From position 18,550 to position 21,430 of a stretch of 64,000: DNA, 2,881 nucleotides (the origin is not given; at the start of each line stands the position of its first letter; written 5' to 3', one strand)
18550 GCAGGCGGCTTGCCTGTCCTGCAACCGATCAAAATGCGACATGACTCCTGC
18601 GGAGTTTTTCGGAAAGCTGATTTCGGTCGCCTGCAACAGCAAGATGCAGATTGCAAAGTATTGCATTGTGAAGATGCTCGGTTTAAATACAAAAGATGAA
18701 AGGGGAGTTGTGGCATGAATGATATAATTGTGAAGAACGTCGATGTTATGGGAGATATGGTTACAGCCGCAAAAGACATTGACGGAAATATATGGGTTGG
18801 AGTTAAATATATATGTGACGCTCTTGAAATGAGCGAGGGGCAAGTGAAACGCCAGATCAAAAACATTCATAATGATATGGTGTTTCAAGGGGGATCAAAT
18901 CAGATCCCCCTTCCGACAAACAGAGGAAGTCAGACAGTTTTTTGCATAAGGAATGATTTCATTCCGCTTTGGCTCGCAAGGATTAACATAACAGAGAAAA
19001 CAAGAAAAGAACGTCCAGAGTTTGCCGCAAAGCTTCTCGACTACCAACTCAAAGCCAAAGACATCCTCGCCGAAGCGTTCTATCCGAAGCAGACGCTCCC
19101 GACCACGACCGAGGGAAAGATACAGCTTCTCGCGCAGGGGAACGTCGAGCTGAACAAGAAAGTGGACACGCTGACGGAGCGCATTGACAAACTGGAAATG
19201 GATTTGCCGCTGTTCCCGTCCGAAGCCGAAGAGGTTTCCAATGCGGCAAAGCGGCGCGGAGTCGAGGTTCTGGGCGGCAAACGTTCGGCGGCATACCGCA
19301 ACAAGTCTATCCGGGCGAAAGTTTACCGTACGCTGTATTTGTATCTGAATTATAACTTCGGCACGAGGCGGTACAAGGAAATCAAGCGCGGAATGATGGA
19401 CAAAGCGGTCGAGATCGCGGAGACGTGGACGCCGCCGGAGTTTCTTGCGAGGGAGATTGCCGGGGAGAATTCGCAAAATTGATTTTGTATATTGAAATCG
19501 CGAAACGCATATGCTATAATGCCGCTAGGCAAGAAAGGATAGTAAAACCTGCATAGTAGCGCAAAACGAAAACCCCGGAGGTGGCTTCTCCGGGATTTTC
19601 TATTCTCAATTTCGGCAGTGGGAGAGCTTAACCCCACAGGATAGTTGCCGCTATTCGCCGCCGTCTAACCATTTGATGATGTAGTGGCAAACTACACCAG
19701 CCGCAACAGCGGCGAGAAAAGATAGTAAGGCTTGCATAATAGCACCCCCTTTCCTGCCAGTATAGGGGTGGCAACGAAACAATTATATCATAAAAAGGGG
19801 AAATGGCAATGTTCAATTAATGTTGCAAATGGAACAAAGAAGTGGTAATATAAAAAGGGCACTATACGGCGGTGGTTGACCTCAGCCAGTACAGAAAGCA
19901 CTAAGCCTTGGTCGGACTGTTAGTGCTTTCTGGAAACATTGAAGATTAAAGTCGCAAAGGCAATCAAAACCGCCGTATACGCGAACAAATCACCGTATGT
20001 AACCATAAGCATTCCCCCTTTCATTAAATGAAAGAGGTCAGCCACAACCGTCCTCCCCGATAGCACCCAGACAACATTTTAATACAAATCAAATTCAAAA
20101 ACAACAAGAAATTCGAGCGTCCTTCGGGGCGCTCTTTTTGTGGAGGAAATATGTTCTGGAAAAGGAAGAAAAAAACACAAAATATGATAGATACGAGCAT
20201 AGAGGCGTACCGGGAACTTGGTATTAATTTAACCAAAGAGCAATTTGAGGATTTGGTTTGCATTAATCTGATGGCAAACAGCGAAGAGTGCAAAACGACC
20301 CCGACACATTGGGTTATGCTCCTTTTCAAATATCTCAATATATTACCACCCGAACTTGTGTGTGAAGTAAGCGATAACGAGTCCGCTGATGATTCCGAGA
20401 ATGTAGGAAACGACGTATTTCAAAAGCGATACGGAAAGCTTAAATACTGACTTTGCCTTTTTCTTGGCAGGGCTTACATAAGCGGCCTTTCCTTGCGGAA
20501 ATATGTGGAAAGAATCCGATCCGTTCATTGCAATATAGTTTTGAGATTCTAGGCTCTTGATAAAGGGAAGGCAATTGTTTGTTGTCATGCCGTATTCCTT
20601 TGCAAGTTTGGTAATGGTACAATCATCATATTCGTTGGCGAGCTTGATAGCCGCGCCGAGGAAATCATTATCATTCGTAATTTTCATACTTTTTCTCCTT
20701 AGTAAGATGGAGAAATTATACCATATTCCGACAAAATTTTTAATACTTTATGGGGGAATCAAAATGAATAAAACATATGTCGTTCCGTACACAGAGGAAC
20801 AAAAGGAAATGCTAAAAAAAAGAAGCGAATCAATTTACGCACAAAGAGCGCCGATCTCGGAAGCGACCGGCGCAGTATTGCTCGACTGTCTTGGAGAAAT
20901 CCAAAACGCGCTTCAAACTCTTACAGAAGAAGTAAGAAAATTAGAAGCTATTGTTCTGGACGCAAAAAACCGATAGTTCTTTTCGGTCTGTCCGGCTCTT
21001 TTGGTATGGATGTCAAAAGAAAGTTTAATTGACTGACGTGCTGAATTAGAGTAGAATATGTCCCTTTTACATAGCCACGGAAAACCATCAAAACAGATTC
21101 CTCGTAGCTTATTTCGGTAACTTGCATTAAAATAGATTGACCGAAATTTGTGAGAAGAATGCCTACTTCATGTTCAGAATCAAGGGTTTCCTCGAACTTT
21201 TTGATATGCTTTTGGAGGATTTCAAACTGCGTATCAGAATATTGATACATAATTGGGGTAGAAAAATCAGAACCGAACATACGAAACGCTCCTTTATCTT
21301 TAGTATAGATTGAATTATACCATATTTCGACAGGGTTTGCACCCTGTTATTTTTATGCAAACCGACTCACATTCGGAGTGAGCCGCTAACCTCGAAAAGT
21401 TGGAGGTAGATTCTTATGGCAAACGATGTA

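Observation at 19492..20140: Unannotated double type I toxin-antitoxin-like locus inside the accessory island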

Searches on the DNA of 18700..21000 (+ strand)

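Call 6: search_rna_families(source=window, start=19300, end=20400, threshold=evalue, max_evalue=10, show_alignments=3)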
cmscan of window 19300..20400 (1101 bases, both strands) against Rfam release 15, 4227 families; matches with E-value up to 10: 9.
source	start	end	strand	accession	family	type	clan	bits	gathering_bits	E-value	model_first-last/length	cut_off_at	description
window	19563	19682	-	RF00514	His_leader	Cis-reg; leader;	-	26.2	49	0.074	1-126/126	no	Histidine operon leader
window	20105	20174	-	RF02059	STnc50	Gene; sRNA;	-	22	55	0.61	1-84/84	no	Salmonella enterica sRNA STnc40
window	20116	20175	+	RF03142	L2-Alphaproteobacteria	Cis-reg; leader;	-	21.7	37.8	0.009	1-66/66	no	L2-Alphaproteobacteria ribosomal protein leader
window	19892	19932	-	RF01896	mir-142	Gene; miRNA;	-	17.6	57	1.8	21-64/85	no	mir-142 microRNA precursor family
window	19562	19663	-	RF01772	rnk_pseudo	Cis-reg; leader;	-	17.5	55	4.3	1-108/108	no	Pseudomonas rnk leader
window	19560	19775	-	RF02442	SpF66_sRNA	Gene; sRNA;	-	16.4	42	0.26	1-239/239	no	Streptococcus sRNA SpF66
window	19889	19930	-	RF02847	Ref64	Gene; sRNA;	-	16.2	44.3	7.9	1-69/69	no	Enterococcus sRNA 64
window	19892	19932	+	RF01896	mir-142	Gene; miRNA;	-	14.9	57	8.9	21-64/85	no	mir-142 microRNA precursor family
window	19418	19611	+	RF00084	CsrC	Gene; sRNA;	CL00106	13.8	61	0.14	1-255/255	no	CsrC RNA family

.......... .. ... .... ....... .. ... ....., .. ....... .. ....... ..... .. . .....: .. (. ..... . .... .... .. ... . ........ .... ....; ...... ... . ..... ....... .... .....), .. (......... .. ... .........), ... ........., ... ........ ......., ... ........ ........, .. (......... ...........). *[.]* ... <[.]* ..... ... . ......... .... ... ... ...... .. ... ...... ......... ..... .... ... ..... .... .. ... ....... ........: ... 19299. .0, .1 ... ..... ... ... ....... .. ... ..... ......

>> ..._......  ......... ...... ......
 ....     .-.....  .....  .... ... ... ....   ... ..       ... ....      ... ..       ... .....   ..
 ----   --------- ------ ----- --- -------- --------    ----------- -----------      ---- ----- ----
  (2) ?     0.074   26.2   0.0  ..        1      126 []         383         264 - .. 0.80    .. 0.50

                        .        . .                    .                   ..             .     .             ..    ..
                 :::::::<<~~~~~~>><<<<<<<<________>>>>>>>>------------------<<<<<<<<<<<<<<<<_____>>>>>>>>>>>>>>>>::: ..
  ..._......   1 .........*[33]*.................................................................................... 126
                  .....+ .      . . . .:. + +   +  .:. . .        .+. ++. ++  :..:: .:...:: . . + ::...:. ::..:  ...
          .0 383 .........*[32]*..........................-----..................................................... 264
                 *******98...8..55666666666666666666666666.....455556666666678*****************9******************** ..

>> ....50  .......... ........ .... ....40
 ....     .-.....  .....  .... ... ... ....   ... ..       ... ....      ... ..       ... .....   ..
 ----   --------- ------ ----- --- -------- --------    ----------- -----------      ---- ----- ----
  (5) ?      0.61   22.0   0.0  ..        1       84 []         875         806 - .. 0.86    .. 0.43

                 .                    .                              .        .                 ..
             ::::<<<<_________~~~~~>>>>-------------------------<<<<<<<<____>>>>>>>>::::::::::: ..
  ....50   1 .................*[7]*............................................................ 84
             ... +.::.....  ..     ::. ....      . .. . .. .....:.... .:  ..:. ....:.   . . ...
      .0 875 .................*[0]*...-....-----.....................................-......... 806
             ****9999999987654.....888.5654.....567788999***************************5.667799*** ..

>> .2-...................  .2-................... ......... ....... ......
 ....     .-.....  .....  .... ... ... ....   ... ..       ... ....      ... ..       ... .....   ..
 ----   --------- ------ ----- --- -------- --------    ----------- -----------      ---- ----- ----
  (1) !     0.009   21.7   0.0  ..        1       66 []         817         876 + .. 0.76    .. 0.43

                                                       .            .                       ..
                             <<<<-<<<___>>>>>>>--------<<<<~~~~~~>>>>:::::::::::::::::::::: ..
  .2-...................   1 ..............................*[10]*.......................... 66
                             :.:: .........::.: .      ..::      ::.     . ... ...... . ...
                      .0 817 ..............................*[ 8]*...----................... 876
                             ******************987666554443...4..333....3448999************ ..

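Call 9: search_dna_similar(query=window:18700-21000:+, collection=phages, mode=distant)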
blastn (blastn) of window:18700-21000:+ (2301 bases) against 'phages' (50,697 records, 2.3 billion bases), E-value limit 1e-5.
Records with a match: 2; places in all: 2; records where one place covers at least 80% of the query: 0.
Best place of each record, by identity: 80-90% 1; 60-80% 1.
By first word of the organism name: bajarodino 2.
By host as written in the record: Peromyscus fraterculus 2.
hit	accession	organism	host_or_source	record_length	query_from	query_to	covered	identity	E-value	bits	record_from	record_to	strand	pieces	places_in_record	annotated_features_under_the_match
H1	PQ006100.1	bajarodino virus 68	Peromyscus fraterculus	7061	964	1076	5%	78.9%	1e-16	95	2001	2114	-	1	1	DNA binding protein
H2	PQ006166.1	bajarodino virus 29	Peromyscus fraterculus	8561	777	837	3%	83.6%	6e-8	66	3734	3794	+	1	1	none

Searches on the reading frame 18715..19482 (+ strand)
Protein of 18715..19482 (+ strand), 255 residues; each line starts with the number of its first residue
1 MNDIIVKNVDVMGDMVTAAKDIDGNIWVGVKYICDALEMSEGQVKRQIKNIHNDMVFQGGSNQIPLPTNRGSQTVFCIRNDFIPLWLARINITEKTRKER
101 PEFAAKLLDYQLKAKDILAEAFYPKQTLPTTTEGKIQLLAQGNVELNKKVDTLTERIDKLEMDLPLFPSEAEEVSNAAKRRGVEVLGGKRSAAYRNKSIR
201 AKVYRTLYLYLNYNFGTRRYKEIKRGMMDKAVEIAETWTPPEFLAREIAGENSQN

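Call 72: search_protein_families(library=pfam, proteins=[window:18715-19482:+], max_evalue=0.001)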
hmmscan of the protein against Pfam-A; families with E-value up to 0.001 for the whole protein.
window:18715-19482:+ (255 aa): 2 families
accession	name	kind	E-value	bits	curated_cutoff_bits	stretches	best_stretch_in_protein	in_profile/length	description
PF10552.14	ORF6C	-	9.6e-29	100.1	22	1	136-248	2-114/114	ORF6C domain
PF10547.14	P22_AR_N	-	5.8e-17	62.4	30.7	1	8-125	2-112/115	P22_AR N-terminal domain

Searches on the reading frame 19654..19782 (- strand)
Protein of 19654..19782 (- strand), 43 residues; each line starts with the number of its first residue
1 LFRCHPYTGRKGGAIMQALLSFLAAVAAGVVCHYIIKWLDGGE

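Call 96: find_homologous_proteins(query=window:19654-19782:-, max_evalue=0.1)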
Query seq(43 aa) (43 aa): 42 proteins with E <= 0.1 among 42 candidates.
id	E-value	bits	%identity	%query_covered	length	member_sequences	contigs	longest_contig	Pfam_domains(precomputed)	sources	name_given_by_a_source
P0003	1.2e-9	55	69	88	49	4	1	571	-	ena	-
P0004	1.3e-9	55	74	79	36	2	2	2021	-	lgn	-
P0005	1.5e-8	51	67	84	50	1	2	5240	-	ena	-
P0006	1.6e-8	51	71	81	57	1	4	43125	-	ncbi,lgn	-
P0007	4.6e-8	50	64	100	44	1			-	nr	nr:MAG TPA: hypothetical protein [Caudoviricetes sp.]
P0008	1.4e-7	48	63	88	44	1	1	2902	-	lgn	-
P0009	1.4e-7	48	64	91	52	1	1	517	-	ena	-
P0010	1.5e-7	48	68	88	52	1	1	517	-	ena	-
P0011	1.8e-7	48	61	95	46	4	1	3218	-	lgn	-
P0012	1.8e-7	48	67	88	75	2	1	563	-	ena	-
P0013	2.7e-7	48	59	91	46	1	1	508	-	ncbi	-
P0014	4.6e-7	47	68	86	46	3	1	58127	-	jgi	jgi:hypothetical protein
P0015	5.2e-7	47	61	88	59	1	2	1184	-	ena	-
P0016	6.0e-7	47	60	98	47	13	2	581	-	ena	-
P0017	9.2e-7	46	79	65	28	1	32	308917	-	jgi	jgi:hypothetical protein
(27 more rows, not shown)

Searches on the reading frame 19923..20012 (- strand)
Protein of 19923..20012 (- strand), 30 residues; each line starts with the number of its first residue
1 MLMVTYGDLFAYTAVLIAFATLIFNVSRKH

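Call 4: search_protein_families(library=pfam, proteins=[window:19923-20006:-, window:19923-20012:-], max_evalue=10)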
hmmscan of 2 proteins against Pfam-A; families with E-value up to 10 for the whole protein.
seq(28 aa): 1 family
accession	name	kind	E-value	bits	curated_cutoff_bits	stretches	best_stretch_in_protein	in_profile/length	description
PF21525.2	Nlp36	-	0.098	13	27.3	1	3-25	5-27/49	Neuropeptide-like peptide 36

seq(30 aa): 1 family
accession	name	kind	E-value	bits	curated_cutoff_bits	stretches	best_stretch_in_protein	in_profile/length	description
PF21525.2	Nlp36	-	0.12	12.8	27.3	1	5-27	5-27/49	Neuropeptide-like peptide 36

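Call 5: search_protein_families(library=ncbifam, proteins=[window:19923-20006:-, window:19923-20012:-], max_evalue=10)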
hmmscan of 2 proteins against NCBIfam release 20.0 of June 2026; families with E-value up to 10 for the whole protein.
seq(28 aa): 0 families

seq(30 aa): 0 families

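Call 15: search_dna_similar(query=window:19923-20006:-, collection=phages, mode=protein, max_evalue=10, max_rows=40)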
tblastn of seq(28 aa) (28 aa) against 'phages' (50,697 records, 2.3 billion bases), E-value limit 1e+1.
No match.

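Call 46: search_protein_representatives(protein=window:19923-20012:-)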
Query: 30 residues. Proteins with E-value up to 0.001 (for the whole library): 1; up to 1e-10: 0; up to 1e-30: 0. The best 1 are listed.
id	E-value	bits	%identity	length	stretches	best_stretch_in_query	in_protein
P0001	1.5e-09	50.5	97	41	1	1-29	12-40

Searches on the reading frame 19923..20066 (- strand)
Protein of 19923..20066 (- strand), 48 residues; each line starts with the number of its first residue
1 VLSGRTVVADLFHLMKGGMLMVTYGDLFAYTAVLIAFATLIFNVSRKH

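Call 36: find_homologous_proteins(query=window:19923-20066:-, max_evalue=10)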
Query seq(48 aa) (48 aa): 2 proteins with E <= 10 among 2 candidates.
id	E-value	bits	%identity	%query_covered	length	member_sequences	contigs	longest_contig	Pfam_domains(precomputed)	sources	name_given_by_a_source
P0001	2.2e-16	75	93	85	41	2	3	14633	-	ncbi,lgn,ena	-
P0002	1.5e-15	73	87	94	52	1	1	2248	-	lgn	-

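Call 38: find_encoding_contigs(protein=P0001, flank=4000, max_places=6)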
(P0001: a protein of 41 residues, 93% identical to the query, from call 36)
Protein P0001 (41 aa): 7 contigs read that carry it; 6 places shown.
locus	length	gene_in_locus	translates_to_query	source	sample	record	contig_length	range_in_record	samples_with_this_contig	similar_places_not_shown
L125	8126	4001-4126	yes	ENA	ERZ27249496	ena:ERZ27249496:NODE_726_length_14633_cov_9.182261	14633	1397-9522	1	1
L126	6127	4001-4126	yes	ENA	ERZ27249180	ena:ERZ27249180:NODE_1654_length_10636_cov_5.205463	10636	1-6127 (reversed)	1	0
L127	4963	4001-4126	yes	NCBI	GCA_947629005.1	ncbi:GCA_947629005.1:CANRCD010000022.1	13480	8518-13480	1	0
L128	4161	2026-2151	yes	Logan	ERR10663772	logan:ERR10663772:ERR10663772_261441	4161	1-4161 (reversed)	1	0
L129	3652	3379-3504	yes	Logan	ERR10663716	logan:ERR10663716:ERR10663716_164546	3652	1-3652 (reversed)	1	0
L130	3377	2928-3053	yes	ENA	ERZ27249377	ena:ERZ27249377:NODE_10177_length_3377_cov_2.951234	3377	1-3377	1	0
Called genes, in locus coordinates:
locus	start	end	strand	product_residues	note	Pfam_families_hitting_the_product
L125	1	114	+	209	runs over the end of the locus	PF12822:ECF_trnsprt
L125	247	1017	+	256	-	PF03309:Pan_kinase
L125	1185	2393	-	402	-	PF00589:Phage_integrase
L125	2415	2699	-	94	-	-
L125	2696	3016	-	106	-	PF01555:N6_N4_Mtase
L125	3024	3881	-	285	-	-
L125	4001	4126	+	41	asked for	-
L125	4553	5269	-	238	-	PF02498:Bro-N, PF10552:ORF6C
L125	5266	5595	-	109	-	PF01844:HNH, PF14279:HNH_5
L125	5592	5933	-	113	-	PF08769:Spo0A_C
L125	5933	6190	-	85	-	-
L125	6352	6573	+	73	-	-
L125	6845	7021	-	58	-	-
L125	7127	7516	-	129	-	-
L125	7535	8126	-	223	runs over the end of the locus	-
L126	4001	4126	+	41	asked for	-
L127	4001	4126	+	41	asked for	-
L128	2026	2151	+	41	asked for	-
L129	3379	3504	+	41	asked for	-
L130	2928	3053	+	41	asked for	-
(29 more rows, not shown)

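Call 39: find_encoding_contigs(protein=P0002, flank=4000, max_places=6)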
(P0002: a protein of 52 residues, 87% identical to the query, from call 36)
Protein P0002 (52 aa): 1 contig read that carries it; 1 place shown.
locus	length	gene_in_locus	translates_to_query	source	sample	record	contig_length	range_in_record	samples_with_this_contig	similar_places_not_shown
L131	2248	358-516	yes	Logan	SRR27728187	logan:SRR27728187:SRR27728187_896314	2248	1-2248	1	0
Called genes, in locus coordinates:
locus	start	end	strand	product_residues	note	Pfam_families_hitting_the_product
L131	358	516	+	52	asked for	-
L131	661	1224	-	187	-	PF12773:DZR (weak), PF13248:Zn_ribbon_3 (weak)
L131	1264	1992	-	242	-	-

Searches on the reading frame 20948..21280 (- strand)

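Call 72: search_protein_families(library=pfam, proteins=[window:20948-21280:-], max_evalue=0.001)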
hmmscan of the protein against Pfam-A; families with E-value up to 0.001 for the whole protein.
window:20948-21280:- (110 aa): 1 family
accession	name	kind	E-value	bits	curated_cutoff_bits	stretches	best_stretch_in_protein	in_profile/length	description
PF19670.4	DUF6173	-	3.5e-16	59.9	27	1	26-106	20-102/102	Family of unknown function (DUF6173)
